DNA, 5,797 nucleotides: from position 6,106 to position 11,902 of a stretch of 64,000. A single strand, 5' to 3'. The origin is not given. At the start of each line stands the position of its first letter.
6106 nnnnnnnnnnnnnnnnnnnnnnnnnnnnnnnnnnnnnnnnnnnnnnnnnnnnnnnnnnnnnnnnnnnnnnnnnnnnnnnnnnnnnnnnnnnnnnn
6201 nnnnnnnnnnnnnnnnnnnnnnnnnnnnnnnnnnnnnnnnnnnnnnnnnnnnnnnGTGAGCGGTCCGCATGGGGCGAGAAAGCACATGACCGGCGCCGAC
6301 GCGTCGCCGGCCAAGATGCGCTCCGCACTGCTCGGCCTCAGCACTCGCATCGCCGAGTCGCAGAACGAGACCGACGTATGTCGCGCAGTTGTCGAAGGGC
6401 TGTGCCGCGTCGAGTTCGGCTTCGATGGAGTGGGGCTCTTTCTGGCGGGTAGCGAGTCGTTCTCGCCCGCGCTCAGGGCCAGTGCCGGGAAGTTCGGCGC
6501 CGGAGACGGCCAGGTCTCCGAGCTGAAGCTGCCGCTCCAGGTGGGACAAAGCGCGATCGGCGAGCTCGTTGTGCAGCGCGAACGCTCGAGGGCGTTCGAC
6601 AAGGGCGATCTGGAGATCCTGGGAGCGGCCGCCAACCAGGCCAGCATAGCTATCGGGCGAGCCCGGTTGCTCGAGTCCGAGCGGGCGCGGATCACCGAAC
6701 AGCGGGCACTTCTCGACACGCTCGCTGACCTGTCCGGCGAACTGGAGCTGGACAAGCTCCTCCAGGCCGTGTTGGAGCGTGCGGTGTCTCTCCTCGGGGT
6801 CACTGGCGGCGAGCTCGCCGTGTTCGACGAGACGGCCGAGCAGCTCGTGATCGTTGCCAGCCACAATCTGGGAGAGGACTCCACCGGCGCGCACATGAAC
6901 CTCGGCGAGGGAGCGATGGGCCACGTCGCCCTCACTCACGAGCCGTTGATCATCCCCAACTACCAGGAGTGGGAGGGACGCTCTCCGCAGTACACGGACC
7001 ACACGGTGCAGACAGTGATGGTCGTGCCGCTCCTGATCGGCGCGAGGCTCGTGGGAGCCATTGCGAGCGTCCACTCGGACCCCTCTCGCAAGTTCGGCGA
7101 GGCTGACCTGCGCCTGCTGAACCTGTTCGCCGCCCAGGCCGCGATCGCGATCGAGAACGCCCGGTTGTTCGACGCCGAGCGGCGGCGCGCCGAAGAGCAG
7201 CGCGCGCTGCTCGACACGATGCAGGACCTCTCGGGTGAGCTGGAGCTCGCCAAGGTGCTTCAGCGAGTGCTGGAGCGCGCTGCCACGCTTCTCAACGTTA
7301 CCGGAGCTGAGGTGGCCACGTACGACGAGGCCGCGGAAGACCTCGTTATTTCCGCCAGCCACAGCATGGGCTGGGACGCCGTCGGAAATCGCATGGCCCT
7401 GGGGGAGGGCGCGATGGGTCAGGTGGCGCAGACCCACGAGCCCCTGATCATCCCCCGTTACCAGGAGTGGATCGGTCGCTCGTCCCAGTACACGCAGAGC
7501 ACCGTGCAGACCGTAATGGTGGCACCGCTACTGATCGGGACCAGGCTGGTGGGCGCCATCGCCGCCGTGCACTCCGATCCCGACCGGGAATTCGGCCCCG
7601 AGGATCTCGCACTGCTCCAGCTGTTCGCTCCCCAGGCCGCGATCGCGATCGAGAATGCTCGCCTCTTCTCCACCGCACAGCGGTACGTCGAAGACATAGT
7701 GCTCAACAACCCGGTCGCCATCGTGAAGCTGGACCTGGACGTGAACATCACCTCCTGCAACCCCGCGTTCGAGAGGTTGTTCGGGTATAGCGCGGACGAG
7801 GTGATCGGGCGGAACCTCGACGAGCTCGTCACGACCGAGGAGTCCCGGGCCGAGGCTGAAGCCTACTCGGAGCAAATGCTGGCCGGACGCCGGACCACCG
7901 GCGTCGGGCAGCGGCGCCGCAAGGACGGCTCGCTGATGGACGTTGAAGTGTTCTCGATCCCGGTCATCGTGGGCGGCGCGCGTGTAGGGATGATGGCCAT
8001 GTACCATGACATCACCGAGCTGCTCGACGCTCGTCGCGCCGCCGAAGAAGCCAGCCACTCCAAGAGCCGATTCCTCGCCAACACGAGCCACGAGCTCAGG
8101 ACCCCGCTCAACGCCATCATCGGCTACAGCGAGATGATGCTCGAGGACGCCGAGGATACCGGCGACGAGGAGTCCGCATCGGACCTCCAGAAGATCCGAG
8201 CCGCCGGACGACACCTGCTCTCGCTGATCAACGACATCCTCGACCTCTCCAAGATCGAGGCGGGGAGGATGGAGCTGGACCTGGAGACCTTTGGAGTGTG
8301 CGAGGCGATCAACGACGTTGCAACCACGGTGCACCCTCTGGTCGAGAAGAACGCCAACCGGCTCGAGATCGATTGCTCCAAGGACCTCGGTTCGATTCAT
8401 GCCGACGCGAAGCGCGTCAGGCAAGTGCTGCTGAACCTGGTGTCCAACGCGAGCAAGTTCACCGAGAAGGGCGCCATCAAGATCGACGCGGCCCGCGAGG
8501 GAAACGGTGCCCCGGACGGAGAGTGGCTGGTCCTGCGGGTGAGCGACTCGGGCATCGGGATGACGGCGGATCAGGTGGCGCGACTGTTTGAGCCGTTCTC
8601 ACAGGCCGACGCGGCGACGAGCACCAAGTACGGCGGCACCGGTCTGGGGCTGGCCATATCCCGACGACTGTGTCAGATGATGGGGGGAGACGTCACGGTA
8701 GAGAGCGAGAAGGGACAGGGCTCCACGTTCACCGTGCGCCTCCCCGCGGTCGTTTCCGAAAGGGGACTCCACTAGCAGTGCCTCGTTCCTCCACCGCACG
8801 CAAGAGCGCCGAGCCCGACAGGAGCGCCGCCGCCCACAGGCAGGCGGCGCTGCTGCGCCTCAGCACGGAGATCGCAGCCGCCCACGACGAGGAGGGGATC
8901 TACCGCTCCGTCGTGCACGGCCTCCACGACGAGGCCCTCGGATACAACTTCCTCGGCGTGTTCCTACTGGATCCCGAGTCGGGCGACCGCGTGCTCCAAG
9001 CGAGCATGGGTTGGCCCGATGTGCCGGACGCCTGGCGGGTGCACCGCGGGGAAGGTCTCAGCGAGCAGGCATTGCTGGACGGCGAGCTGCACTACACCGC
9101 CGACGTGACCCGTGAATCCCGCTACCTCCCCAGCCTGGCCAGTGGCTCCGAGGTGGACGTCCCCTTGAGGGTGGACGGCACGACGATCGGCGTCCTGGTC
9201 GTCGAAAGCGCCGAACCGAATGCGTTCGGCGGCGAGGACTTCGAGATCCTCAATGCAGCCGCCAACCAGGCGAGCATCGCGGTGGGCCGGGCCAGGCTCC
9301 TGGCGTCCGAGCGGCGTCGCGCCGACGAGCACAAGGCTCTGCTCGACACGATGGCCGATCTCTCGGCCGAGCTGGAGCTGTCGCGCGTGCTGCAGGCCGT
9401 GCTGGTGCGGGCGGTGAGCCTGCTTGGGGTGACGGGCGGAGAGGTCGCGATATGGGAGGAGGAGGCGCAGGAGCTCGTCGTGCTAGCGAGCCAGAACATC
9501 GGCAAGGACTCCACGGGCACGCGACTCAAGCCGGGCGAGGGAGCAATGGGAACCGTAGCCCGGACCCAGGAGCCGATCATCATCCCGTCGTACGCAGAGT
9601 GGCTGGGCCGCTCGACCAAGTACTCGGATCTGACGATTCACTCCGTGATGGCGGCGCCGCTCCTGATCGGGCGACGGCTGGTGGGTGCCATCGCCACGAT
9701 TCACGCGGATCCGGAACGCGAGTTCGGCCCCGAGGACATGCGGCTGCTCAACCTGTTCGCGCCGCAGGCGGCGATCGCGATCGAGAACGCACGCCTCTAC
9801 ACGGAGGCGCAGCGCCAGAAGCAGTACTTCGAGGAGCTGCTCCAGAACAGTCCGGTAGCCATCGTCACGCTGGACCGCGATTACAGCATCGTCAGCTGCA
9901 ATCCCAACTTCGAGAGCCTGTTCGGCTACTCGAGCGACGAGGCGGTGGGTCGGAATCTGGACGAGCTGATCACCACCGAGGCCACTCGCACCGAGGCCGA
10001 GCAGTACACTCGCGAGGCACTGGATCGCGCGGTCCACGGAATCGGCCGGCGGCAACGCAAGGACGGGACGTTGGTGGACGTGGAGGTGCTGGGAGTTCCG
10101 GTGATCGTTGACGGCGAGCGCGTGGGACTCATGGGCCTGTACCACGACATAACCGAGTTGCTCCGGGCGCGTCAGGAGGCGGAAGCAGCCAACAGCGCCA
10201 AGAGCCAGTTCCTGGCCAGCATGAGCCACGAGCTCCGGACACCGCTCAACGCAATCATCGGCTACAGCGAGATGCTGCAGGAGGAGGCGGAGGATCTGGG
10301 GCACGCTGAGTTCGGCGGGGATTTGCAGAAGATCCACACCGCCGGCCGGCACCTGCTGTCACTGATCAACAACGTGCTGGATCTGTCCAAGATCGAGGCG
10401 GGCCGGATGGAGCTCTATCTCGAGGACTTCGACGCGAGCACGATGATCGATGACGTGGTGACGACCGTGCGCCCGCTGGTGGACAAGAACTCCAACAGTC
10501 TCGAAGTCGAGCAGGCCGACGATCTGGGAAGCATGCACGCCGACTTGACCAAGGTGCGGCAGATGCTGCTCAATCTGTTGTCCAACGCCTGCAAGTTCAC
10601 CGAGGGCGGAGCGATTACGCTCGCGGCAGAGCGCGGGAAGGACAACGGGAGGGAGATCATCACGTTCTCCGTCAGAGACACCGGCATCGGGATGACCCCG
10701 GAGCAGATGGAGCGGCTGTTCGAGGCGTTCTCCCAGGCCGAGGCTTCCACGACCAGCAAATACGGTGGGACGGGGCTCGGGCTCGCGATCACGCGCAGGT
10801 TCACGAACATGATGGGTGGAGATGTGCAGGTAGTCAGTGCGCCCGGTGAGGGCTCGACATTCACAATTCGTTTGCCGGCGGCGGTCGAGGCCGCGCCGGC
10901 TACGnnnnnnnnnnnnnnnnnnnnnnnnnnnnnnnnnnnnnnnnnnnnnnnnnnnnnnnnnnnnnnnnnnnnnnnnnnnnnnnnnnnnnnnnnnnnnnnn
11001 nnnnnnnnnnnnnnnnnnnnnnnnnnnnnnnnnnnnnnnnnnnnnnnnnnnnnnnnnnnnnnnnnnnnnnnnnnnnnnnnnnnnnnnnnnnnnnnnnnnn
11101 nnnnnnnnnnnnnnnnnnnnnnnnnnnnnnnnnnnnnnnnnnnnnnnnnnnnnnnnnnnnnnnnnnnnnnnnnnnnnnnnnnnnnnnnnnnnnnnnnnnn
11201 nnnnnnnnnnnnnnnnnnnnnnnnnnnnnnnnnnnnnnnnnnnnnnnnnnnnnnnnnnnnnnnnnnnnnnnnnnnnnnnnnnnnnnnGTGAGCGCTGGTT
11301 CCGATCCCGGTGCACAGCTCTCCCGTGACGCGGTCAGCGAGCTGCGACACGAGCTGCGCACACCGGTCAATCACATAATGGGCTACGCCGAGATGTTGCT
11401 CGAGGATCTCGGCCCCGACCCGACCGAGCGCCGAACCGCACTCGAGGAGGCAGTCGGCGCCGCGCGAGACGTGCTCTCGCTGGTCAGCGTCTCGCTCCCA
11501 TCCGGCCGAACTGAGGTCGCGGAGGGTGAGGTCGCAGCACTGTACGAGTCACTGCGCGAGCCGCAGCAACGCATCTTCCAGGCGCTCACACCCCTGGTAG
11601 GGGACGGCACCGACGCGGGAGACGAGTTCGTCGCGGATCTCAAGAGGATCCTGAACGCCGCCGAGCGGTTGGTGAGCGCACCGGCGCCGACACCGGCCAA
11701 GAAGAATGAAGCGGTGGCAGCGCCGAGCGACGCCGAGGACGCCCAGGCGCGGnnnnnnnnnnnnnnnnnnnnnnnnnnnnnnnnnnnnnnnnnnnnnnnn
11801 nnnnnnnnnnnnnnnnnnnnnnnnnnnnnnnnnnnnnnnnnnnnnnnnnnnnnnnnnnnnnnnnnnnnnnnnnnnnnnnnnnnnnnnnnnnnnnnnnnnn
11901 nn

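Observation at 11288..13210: Unusual single-polypeptide architecture: ATPase-less H-box domain + receiver + HAMP-like linker + eukaryotic-type protein kinase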

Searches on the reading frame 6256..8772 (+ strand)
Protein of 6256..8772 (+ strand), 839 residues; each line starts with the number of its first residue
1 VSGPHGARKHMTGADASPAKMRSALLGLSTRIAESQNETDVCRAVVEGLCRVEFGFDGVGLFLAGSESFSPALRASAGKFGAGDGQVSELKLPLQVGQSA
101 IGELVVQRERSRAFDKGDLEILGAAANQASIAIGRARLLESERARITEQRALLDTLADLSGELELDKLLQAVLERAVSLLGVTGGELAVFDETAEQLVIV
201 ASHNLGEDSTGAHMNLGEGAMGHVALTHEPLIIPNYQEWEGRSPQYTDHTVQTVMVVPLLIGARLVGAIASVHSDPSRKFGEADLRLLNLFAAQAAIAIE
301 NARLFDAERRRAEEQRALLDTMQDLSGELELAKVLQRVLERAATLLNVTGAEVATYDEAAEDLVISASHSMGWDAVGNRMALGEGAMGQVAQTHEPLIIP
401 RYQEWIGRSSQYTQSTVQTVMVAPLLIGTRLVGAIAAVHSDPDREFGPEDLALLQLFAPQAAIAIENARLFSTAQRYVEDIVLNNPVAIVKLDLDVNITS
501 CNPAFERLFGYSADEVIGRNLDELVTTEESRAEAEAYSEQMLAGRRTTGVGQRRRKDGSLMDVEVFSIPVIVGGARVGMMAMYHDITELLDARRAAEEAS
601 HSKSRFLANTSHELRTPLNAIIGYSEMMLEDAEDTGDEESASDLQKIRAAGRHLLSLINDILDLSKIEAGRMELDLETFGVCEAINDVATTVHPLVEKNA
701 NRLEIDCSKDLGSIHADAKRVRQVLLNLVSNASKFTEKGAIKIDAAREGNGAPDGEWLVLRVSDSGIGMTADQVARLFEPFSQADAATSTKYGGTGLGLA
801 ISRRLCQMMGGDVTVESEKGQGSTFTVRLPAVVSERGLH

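Call 22: search_protein_families(library=pfam, proteins=[window:6256-8772:+], max_evalue=0.001)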
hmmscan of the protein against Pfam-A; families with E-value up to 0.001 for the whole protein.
window:6256-8772:+ (839 aa): 13 families
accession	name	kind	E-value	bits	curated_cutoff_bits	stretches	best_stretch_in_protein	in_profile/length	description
PF13185.12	GAF_2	-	2.2e-41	141.7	28.6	2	163-300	2-136/136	GAF domain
PF13492.12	GAF_3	-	8.4e-40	136.6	27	2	164-301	1-129/129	GAF domain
PF01590.32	GAF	-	4e-38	131.4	22.4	2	331-465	2-133/133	GAF domain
PF02518.31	HATPase_c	-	1e-31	110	26.4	1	717-831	2-109/111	Histidine kinase-, DNA gyrase B-, and HSP90-like ATPase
PF00512.31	HisKA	-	3.7e-21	75.4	26.9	1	602-670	1-66/66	His Kinase A (phospho-acceptor) domain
PF00989.32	PAS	-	2.5e-16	60.1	22.6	1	480-586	5-113/113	PAS fold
PF13426.13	PAS_9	-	1.4e-14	54.6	27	1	486-588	1-103/103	PAS domain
PF08448.16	PAS_4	-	1e-11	45.5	23.1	1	486-589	5-108/110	PAS fold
PF11849.14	DUF3369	-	1.2e-11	45.6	27.2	2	319-472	25-166/168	Domain of unknown function (DUF3369)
PF13188.13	PAS_8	-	1.1e-06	28.7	21.8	1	482-525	7-51/65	PAS domain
PF08447.18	PAS_3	-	2.6e-06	28.1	25.6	1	499-569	2-74/89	PAS fold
PF12860.13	PAS_7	-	5.9e-05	23.6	27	1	488-591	7-112/115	PAS fold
PF14215.12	bHLH-MYC_N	-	0.00031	21.5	30.2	0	213-274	104-169/181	bHLH-MYC and R2R3-MYB transcription factors N-terminal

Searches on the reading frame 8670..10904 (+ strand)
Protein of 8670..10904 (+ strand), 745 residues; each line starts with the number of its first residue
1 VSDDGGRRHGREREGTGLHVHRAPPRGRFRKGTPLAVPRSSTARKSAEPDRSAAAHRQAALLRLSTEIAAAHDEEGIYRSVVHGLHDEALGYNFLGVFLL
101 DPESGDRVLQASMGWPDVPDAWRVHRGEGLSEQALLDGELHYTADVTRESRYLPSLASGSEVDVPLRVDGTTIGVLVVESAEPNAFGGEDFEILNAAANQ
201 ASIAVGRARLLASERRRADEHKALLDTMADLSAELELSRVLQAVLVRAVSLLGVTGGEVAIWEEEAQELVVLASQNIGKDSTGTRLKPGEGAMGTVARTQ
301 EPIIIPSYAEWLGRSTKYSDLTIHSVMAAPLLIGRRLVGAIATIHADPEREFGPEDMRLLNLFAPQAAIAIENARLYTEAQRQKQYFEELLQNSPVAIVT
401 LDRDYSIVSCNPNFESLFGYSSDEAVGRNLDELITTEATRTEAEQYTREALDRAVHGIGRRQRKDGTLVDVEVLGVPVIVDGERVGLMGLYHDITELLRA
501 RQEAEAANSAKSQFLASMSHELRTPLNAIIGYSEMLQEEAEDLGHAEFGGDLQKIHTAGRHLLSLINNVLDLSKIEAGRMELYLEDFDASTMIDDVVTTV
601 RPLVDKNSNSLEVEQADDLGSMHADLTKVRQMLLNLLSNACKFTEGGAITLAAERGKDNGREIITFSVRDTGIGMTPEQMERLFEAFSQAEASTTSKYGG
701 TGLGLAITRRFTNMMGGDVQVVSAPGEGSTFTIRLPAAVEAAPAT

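Call 4: search_protein_families(library=pfam, proteins=[window:8670-10904:+], max_evalue=1)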
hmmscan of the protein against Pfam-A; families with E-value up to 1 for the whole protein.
window:8670-10904:+ (745 aa): 14 families
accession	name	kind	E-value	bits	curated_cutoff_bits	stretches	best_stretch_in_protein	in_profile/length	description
PF13185.12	GAF_2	-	3e-34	118.6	28.6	3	235-372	2-136/136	GAF domain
PF01590.32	GAF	-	5.6e-32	111.5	22.4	2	237-371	2-133/133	GAF domain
PF02518.31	HATPase_c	-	2.2e-30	105.8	26.4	1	625-737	2-109/111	Histidine kinase-, DNA gyrase B-, and HSP90-like ATPase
PF13492.12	GAF_3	-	4.4e-29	102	27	2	239-373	4-129/129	GAF domain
PF00512.31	HisKA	-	8.5e-21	74.2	26.9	1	510-578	1-66/66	His Kinase A (phospho-acceptor) domain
PF00989.32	PAS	-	3.7e-16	59.6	22.6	1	387-494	3-113/113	PAS fold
PF13426.13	PAS_9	-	3.6e-14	53.3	27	1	395-496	1-103/103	PAS domain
PF08448.16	PAS_4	-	1.2e-12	48.5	23.1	1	391-497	1-108/110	PAS fold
PF13188.13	PAS_8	-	4e-08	33.3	21.8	1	386-435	2-48/65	PAS domain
PF08447.18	PAS_3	-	5.9e-06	26.9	25.6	1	407-487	1-85/89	PAS fold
PF12860.13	PAS_7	-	6.4e-06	26.7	27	1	393-501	3-114/115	PAS fold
PF11849.14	DUF3369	-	0.00076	20.2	27.2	1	225-379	25-167/168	Domain of unknown function (DUF3369)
PF13589.12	HATPase_c_3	-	0.013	16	25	1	649-707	22-79/137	Histidine kinase-, DNA gyrase B-, and HSP90-like ATPase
PF13596.12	PAS_10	-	0.053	14.6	22.1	1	389-494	3-105/106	PAS domain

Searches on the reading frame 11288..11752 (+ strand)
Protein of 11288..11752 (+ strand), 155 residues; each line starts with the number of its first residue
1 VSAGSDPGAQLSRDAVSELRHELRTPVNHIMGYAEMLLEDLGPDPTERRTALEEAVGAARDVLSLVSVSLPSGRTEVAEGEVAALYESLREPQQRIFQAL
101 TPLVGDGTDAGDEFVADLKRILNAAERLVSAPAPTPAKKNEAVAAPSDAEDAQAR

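Call 6: search_solved_structures(query=window:11288-11752:+, max_evalue=10, show_alignments=3)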
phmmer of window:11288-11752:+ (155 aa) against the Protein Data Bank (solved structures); distinct sequences matched with E-value up to 10: 26.
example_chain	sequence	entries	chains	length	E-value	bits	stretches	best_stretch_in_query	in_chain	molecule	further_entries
6paj_A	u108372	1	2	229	0.00053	23.7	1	10-74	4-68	Sensor protein SrrB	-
4q20_A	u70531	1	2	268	0.0053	20.4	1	8-90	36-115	Sensor protein DivL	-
4jas_A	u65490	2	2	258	0.0061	20.2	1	13-62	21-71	Histidine kinase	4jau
7z8n_A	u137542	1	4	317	0.009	19.7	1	11-91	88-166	Histidine kinase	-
7n0e_A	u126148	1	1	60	0.016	18.9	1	16-58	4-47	Histidine kinase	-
7n0e_B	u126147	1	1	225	0.019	18.7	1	16-80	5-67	Histidine kinase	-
6dk7_A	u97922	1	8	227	0.021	18.5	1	16-80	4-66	RetS (Regulator of Exopolysaccharide and Type III Secretion)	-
6dk8_A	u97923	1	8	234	0.023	18.4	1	16-80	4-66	RetS (Regulator of Exopolysaccharide and Type III Secretion)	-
7wzb_B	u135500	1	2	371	0.024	18.3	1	27-91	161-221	Lipopolysaccharide assembly protein B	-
4v3r_A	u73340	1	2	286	0.036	17.7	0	74-117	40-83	YIII_M5_AII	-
4mt8_A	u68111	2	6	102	0.04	17.6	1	12-74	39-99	Ethylene response sensor 1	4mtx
3mcq_A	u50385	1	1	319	0.073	16.8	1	68-126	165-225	Thiamine-monophosphate kinase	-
4v3q_A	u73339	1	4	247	0.11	16.2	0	74-116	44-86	YIII_M4_AII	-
5ukv_A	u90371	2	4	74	0.15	15.7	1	12-44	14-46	ATP-binding protein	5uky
6lgq_C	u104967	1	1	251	0.2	15.3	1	11-48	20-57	Histidine kinase KdpD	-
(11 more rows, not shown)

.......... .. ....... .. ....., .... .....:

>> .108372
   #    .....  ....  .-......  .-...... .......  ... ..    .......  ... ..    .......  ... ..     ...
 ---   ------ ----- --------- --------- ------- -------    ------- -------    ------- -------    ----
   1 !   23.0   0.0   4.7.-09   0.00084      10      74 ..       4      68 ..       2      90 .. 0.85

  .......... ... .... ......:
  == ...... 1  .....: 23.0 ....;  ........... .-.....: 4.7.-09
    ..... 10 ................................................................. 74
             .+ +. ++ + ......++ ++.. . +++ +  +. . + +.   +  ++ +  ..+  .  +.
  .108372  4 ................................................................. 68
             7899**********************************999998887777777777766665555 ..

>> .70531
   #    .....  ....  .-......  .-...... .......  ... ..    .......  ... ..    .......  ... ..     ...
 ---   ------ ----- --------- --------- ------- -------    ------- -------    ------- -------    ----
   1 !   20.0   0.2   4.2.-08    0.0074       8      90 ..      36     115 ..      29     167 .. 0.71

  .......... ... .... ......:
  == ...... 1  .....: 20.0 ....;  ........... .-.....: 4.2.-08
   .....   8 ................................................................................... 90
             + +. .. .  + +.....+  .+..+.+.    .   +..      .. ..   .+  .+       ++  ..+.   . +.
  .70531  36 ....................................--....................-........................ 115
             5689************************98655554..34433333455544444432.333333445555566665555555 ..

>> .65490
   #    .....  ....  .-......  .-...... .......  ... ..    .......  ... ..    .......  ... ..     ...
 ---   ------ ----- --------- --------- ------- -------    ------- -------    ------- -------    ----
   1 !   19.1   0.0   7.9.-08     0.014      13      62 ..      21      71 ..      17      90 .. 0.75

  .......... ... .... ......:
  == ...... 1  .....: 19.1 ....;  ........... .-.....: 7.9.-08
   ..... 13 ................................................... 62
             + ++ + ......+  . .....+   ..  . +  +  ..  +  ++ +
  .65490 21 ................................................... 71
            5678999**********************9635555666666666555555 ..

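Call 41: search_protein_families(library=ncbifam, proteins=[window:11288-11680:+], max_evalue=0.01)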
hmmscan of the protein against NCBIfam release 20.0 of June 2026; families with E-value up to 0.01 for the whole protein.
window:11288-11680:+ (131 aa): 7 families
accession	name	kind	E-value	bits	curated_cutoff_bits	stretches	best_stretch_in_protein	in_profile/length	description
TIGR02966.1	phoR_proteo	equivalog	1.7e-06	27.3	334.2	1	11-66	113-168/333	phosphate regulon sensor histidine kinase PhoR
NF046044.1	PnpS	equivalog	2.1e-05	23.7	400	1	11-51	169-209/390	two-component system histidine kinase PnpS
NF053855.1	HisKinPhoRBctds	equivalog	0.0024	16.4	500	1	9-52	358-401/583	two-component system sensor histidine kinase PhoR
NF008302.0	PRK11091.1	equivalog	0.0038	15.5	838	1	16-39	287-310/779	aerobic respiration two-component sensor histidine kinase ArcB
NF050805.1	CellDivHKDivJCaul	equivalog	0.0069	14.7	1000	1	17-54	303-340/531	cell cycle sensor histidine kinase DivJ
NF041947.1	LuxQ_Vibrio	equivalog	0.0074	14.2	1200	1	9-40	469-500/843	quorum-sensing autoinducer 2 sensor kinase/phosphatase LuxQ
NF008312.0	PRK11100.1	equivalog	0.009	14.9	356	1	14-48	258-292/477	two-component system sensor histidine kinase CreC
